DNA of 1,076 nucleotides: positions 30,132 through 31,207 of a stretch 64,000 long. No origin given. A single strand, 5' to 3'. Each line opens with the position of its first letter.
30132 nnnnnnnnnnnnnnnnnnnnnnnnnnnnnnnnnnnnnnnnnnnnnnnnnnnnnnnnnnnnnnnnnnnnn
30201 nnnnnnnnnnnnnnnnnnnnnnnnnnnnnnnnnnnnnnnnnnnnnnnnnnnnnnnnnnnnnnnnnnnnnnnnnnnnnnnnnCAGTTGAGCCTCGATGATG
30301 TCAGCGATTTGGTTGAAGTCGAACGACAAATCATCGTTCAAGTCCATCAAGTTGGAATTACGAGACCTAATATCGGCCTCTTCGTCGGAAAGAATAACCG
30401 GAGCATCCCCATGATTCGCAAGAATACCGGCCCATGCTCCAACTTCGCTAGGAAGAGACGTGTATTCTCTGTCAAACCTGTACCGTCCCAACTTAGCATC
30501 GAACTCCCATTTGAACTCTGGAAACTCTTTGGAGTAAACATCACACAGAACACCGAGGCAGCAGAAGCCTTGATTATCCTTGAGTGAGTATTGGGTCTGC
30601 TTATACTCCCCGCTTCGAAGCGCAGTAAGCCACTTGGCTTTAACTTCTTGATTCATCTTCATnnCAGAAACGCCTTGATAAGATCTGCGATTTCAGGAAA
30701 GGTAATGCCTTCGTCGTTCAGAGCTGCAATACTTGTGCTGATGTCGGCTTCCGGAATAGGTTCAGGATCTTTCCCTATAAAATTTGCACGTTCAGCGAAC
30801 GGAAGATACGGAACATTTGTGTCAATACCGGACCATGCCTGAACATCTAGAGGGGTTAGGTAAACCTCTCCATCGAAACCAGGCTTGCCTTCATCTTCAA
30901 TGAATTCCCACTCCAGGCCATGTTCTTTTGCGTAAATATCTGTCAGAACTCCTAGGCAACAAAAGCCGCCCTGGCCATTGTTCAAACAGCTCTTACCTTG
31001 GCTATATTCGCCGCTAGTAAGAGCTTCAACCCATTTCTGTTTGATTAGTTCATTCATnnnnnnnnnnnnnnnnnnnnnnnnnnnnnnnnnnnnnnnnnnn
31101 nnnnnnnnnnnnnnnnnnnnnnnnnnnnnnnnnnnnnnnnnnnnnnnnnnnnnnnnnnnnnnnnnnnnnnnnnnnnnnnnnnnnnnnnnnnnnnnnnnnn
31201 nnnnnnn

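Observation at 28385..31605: Tandem array of eight diverged paralogous small proteins (CCLGVL family)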

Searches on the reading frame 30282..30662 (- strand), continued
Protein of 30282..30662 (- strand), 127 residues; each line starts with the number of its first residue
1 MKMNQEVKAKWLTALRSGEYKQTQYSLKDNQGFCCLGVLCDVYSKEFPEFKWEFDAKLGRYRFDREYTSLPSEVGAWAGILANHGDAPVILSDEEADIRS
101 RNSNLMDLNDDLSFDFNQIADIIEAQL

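Call 78: search_dna_similar(query=L095:8004-8363:+, collection=phages, mode=protein, max_rows=40, max_evalue=0.001)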
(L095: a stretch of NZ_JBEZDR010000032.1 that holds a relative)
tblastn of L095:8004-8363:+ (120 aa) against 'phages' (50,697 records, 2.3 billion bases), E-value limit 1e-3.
Records with a match: 13; places in all: 21; records where one place covers at least 80% of the query: 11.
Best place of each record, by identity: <60% 13.
By first word of the organism name: Alteromonas 5; Synechococcus 2; Ralstonia 2; Stenotrophomonas 2; Bradyrhizobium 1; Tunturiibacter 1.
By host as written in the record: Alteromonas macleodii str. 'Balearic Sea AD45' 5; Synechoccus sp. 2; - 2; Bradyrhizobium japonicum S10J 1; Tunturiibacter psychrotolerans X5P2 1; Stenotrophomonas maltophilia SRM01 1; Stenotrophomonas maltophilia 1.
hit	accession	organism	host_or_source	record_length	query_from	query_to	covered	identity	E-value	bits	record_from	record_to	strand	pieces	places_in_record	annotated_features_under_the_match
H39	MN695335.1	Synechococcus phage B23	Synechoccus sp.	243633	1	120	100%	39.8%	6e-13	69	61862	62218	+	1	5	hypothetical protein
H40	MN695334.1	Synechococcus phage B3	Synechoccus sp.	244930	1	120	100%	39.8%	6e-13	69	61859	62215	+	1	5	hypothetical protein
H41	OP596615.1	Bradyrhizobium phage ppBjS10J-1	Bradyrhizobium japonicum S10J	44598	1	120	100%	36.7%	6e-11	63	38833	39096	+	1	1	hypothetical protein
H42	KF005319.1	Alteromonas phage vB_AmaP_AD45-P4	Alteromonas macleodii str. 'Balearic ...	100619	1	119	99%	35.7%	7e-9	57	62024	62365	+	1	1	hypothetical protein (x2)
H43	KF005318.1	Alteromonas phage vB_AmaP_AD45-P3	Alteromonas macleodii str. 'Balearic ...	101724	1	119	99%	35.7%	7e-9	57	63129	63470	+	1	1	hypothetical protein (x2)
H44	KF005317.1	Alteromonas phage vB_AmaP_AD45-P1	Alteromonas macleodii str. 'Balearic ...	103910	1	119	99%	35.7%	7e-9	57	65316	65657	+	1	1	hypothetical protein (x2)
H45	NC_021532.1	Alteromonas phage vB_AmaP_AD45-P1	Alteromonas macleodii str. 'Balearic ...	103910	1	119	99%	35.7%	7e-9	57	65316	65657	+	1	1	hypothetical protein (x2)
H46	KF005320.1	Alteromonas phage vB_AmaP_AD45-P2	Alteromonas macleodii str. 'Balearic ...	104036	1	119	99%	35.7%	7e-9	57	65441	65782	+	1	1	hypothetical protein (x2)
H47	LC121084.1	Ralstonia phage RSP15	-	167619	1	117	98%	35.0%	7e-12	66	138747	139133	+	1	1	hypothetical protein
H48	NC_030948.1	Ralstonia phage RSP15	-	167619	1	117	98%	35.0%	7e-12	66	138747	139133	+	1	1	hypothetical protein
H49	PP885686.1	Tunturiibacter phage Tunturi_3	Tunturiibacter psychrotolerans X5P2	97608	4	117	95%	33.8%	1e-5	48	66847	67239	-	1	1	hypothetical protein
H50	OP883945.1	Stenotrophomonas phage CM1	Stenotrophomonas maltophilia SRM01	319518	1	38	32%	52.6%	2e-4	44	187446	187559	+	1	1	record has no annotation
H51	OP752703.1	Stenotrophomonas phage RAS14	Stenotrophomonas maltophilia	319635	1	38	32%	52.6%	2e-4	44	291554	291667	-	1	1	hypothetical protein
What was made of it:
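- Tried and rejected: An actinobacterial query, used to look for curated actinophage annotations, returned the same few phages, all 'hypothetical' (call 78).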

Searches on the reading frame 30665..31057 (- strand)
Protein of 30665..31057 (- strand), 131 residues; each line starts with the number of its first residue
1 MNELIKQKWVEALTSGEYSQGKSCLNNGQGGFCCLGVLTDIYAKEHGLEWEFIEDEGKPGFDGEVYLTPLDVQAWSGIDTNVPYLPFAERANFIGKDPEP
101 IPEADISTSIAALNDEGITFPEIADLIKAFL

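Call 4: search_protein_families(library=pfam, max_evalue=1, proteins=[window:30665-31057:-])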
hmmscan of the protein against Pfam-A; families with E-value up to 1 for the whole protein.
seq(131 aa): 1 family
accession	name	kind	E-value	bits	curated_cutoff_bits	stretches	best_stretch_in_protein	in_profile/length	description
PF12713.12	DUF3806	-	0.26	11.5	21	1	37-59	28-51/86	Domain of unknown function (DUF3806)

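Call 5: search_protein_families(library=phrogs, max_evalue=0.01, proteins=[window:30665-31057:-])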
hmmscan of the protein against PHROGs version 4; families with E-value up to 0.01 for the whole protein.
seq(131 aa): 1 family
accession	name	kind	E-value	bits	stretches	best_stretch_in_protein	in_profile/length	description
phrog_18067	-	unknown function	5.7e-23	82.7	1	1-129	1-127/129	-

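Call 8: search_dna_similar(query=window:30665-31057:-, collection=phages, mode=protein, max_rows=40, max_evalue=0.001)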
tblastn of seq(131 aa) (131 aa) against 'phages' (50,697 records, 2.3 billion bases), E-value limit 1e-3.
Records with a match: 14; places in all: 22; records where one place covers at least 80% of the query: 11.
Best place of each record, by identity: <60% 14.
By first word of the organism name: Alteromonas 5; Synechococcus 3; Ralstonia 2; Brevundimonas 2; Tunturiibacter 1; Bradyrhizobium 1.
By host as written in the record: Alteromonas macleodii str. 'Balearic Sea AD45' 5; Synechoccus sp. 2; - 2; Brevundimonas pondensis LVF1 2; Tunturiibacter psychrotolerans X5P2 1; Synechococcus sp. WH 7803 1; Bradyrhizobium japonicum S10J 1.
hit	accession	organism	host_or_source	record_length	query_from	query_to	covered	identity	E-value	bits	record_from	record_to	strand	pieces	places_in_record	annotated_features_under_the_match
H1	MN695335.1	Synechococcus phage B23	Synechoccus sp.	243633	1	131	100%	43.5%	1e-21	94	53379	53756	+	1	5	hypothetical protein (x3)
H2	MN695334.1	Synechococcus phage B3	Synechoccus sp.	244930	1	131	100%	43.5%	1e-21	94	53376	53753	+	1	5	hypothetical protein (x3)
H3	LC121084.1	Ralstonia phage RSP15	-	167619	1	131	100%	41.2%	1e-18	86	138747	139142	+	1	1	hypothetical protein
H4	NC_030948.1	Ralstonia phage RSP15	-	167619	1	131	100%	41.2%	1e-18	86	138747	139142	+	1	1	hypothetical protein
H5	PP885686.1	Tunturiibacter phage Tunturi_3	Tunturiibacter psychrotolerans X5P2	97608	6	129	95%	34.5%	3e-5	47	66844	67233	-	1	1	hypothetical protein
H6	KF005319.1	Alteromonas phage vB_AmaP_AD45-P4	Alteromonas macleodii str. 'Balearic ...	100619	9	128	92%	32.3%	5e-5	47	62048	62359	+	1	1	hypothetical protein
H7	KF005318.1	Alteromonas phage vB_AmaP_AD45-P3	Alteromonas macleodii str. 'Balearic ...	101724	9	128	92%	32.3%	5e-5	47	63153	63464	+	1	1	hypothetical protein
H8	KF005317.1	Alteromonas phage vB_AmaP_AD45-P1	Alteromonas macleodii str. 'Balearic ...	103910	9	128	92%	32.3%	5e-5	47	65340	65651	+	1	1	hypothetical protein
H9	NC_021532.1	Alteromonas phage vB_AmaP_AD45-P1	Alteromonas macleodii str. 'Balearic ...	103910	9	128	92%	32.3%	5e-5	47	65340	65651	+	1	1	hypothetical protein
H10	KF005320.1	Alteromonas phage vB_AmaP_AD45-P2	Alteromonas macleodii str. 'Balearic ...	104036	9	128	92%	32.3%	5e-5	47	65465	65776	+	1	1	hypothetical protein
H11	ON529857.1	Brevundimonas phage vB_BpoS-Kikimora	Brevundimonas pondensis LVF1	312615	7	113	82%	30.6%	2e-4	45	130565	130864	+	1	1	hypothetical protein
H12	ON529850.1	Brevundimonas phage vB_BpoS-Gurke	Brevundimonas pondensis LVF1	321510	2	82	62%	32.9%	1e-4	46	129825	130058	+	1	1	hypothetical protein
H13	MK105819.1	Synechococcus phage S-H1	Synechococcus sp. WH 7803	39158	1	83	63%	27.9%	3e-4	45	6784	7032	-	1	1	hypothetical protein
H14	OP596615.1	Bradyrhizobium phage ppBjS10J-1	Bradyrhizobium japonicum S10J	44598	1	41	31%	53.7%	8e-6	49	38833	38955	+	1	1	hypothetical protein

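Call 20: get_annotated_region(hit=H2, flank=6000)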
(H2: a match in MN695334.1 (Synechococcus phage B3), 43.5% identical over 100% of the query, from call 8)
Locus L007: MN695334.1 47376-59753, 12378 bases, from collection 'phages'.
description: Synechococcus phage B3, complete genome.
organism: Synechococcus phage B3 (NCBI taxid 2674978)
taxonomy: Viruses; Duplodnaviria; Heunggongvirae; Uroviricota; Caudoviricetes; Kyanoviridae
host: Synechoccus sp.; source: -; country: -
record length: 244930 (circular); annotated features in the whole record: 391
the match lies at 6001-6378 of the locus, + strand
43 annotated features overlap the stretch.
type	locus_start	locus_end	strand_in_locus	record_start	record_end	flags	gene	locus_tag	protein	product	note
CDS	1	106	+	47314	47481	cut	-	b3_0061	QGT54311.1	hypothetical protein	gp61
tRNA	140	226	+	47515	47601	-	-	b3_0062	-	tRNA-Ser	tRNA-Ser-GCT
tRNA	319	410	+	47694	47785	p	-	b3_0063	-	tRNA-OTHER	tRNA-Pseudo-TGA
CDS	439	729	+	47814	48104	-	-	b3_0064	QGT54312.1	hypothetical protein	gp64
CDS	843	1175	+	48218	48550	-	-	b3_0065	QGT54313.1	hypothetical protein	gp65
CDS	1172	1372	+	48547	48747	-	-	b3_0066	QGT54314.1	hypothetical protein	gp66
CDS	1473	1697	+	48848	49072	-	-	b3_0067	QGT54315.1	hypothetical protein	gp67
tRNA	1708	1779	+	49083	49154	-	-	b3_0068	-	tRNA-Met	tRNA-Met-CAT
tRNA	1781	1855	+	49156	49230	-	-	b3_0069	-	tRNA-His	tRNA-His-GTG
CDS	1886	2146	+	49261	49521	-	-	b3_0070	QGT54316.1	hypothetical protein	gp70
CDS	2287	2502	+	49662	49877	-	-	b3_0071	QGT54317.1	hypothetical protein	gp71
tRNA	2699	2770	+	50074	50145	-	-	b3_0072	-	tRNA-Thr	tRNA-Thr-TGT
tRNA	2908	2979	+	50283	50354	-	-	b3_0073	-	tRNA-Cys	tRNA-Cys-GCA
CDS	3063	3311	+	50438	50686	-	-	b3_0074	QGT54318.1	hypothetical protein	gp74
CDS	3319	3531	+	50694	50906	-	-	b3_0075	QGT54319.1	hypothetical protein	gp75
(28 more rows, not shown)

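Call 57: get_annotated_region(hit=H3, flank=4000)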
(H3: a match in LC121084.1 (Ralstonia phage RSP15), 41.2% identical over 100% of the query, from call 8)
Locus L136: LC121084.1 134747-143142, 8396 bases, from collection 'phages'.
description: Ralstonia phage RSP15 DNA, complete genome.
organism: Ralstonia phage RSP15 (NCBI taxid 1785960)
taxonomy: Viruses; Duplodnaviria; Heunggongvirae; Uroviricota; Caudoviricetes; Ackermannviridae
host: -; source: -; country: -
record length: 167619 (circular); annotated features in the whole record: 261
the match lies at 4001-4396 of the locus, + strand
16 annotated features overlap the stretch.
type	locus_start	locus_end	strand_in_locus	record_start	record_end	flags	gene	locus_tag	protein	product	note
CDS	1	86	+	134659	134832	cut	-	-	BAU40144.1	hypothetical protein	ORF186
CDS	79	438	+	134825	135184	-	-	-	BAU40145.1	hypothetical protein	ORF187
CDS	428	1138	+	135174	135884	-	-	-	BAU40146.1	hypothetical protein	ORF188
CDS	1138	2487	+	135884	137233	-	-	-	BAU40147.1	hypothetical protein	ORF189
CDS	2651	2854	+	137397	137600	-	-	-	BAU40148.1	hypothetical protein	ORF190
CDS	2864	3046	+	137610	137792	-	-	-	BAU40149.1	hypothetical protein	ORF191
CDS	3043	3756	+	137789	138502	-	-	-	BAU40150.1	serine/threonine protein phosphatase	ORF192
CDS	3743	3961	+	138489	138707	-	-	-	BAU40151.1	hypothetical protein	ORF193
CDS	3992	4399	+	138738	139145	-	-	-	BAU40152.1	hypothetical protein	ORF194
CDS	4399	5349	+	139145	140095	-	-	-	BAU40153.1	hypothetical protein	ORF195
CDS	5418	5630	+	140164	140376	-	-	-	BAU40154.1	hypothetical protein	ORF196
CDS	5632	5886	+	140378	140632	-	-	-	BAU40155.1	hypothetical protein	ORF197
CDS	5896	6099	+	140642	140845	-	-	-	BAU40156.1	hypothetical protein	ORF198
CDS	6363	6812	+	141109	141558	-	-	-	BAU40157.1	hypothetical protein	ORF199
CDS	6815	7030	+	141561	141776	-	-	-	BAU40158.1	hypothetical protein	ORF200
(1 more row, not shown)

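Call 58: get_annotated_region(hit=H8, flank=4000)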
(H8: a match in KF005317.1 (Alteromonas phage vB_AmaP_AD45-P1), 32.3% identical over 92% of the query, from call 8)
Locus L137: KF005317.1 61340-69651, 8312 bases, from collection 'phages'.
description: Alteromonas phage vB_AmaP_AD45-P1, complete genome.
organism: Alteromonas phage vB_AmaP_AD45-P1 (NCBI taxid 1300004)
taxonomy: Viruses; Duplodnaviria; Heunggongvirae; Uroviricota; Caudoviricetes
host: Alteromonas macleodii str. 'Balearic Sea AD45'; source: -; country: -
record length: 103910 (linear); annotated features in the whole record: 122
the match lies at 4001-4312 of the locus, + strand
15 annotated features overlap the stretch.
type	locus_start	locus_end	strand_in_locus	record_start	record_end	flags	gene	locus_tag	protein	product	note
CDS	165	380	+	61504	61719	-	-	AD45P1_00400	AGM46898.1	hypothetical protein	-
CDS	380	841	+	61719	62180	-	-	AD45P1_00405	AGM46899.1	hypothetical protein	-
CDS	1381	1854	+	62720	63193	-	-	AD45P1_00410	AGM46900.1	hypothetical protein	-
CDS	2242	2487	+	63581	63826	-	-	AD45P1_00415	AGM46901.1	hypothetical protein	COG0191 Fructose/tagatose bisphosphate aldolase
CDS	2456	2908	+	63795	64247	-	-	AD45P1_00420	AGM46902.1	hypothetical protein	-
CDS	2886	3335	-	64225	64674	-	-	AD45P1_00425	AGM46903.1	hypothetical protein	-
CDS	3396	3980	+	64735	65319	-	-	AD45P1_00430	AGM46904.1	hypothetical protein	similar to mg624 gene product (Megavirus chiliensis)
CDS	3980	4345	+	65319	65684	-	-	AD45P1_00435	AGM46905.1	hypothetical protein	-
CDS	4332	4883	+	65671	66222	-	-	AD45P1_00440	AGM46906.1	hypothetical protein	-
CDS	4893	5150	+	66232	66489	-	-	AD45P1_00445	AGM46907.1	hypothetical protein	-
CDS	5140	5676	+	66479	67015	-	-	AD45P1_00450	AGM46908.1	thymidylate synthase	COG1351 Predicted alternative thymidylate synthase; similar to thymidylate synthase (Pectobacterium phage phiTE)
CDS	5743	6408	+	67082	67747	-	-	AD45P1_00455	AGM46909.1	hypothetical protein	-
CDS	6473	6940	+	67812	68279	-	-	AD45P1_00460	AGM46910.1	homing endonuclease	similar to homing endonuclease (Staphylococcus phage vB_SauM_Romulus)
CDS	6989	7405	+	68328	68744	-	-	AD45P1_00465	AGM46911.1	RP thymidylate synthase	COG1351 Predicted alternative thymidylate synthase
CDS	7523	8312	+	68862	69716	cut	-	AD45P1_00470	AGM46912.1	HflC/HflK family inner membrane lipoprotein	COG0330 Membrane protease subunits, stomatin/prohibitin homologs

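Call 59: get_annotated_region(hit=H14, flank=4000)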
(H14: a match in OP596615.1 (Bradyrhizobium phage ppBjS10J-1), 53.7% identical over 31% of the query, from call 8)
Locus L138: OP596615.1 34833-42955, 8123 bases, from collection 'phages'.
description: Bradyrhizobium phage ppBjS10J-1, complete genome.
organism: Bradyrhizobium phage ppBjS10J-1 (NCBI taxid 3003365)
taxonomy: Viruses; Duplodnaviria; Heunggongvirae; Uroviricota; Caudoviricetes
host: Bradyrhizobium japonicum S10J; source: -; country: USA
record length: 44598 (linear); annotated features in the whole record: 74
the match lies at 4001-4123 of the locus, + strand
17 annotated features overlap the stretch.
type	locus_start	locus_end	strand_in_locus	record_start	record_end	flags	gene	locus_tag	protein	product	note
CDS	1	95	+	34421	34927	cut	-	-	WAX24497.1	hypothetical protein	-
CDS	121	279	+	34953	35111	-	-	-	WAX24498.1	hypothetical protein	-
CDS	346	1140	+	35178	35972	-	-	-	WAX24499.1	ERF family protein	-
CDS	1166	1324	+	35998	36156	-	-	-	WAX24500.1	hypothetical protein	-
CDS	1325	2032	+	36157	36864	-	-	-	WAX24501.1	ERF family protein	-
CDS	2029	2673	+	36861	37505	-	-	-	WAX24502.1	viral recombinase family protein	YqaJ viral recombinase family protein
CDS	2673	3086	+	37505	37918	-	-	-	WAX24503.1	recombination protein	recombination protein NinB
CDS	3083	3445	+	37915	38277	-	-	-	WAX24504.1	HNH endonuclease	-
CDS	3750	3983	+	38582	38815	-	-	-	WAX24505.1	hypothetical protein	-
CDS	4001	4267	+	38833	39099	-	-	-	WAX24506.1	hypothetical protein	-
CDS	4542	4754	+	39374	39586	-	-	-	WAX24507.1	hypothetical protein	-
CDS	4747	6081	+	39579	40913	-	-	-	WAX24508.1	hypothetical protein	-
CDS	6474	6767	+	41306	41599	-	-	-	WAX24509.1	hypothetical protein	-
CDS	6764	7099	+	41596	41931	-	-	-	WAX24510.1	hypothetical protein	-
CDS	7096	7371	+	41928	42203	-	-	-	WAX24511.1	hypothetical protein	-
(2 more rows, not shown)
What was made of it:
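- In cultured phages the family lies in early or nin-like regions (calls 20, 57-59).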
